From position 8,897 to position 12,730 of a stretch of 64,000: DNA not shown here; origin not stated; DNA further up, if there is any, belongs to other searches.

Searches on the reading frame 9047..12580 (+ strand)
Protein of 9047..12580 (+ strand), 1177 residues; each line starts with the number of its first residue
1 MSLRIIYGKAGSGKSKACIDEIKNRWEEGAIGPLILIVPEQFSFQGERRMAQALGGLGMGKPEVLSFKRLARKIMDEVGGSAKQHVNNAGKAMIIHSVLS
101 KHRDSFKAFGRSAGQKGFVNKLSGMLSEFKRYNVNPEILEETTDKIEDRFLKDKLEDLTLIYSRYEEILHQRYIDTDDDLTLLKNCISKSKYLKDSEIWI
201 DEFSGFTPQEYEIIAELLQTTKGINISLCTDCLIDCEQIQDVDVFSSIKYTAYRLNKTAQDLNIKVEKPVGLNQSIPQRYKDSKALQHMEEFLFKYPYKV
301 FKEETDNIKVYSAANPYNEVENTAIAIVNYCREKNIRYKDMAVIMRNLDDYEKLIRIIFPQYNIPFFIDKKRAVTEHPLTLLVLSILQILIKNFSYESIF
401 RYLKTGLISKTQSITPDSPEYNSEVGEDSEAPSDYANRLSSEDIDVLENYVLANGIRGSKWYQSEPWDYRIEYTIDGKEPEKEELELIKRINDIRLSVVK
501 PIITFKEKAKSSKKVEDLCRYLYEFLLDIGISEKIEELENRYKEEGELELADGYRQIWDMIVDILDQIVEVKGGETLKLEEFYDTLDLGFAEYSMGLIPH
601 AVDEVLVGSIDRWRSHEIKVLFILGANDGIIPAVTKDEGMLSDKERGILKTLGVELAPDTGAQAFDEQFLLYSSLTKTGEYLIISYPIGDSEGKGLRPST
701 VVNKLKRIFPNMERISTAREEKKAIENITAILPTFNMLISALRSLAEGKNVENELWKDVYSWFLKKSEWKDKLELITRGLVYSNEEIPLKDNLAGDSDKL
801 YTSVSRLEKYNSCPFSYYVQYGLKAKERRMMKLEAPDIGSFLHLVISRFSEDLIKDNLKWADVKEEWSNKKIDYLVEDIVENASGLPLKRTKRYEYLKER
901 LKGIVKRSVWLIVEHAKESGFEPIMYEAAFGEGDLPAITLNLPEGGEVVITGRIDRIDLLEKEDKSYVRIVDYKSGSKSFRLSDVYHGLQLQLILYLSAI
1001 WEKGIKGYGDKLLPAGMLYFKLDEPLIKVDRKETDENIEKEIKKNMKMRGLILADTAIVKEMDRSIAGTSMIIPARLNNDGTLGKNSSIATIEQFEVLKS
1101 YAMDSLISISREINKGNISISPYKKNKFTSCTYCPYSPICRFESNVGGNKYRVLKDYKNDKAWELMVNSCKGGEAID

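Call 72: search_protein_families(library=pfam, proteins=[window:9047-12580:+], max_evalue=0.00001)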
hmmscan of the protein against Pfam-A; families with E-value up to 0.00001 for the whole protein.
window:9047-12580:+ (1177 aa): 2 families
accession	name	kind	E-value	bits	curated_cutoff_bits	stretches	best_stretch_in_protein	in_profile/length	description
PF21445.3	ADDB_N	-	2.5e-96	322.7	26.6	1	5-290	1-290/290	ADDB, N-terminal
PF12705.13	PDDEXK_1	-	9.7e-47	160.4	22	1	802-1141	2-247/247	PD-(D/E)XK nuclease superfamily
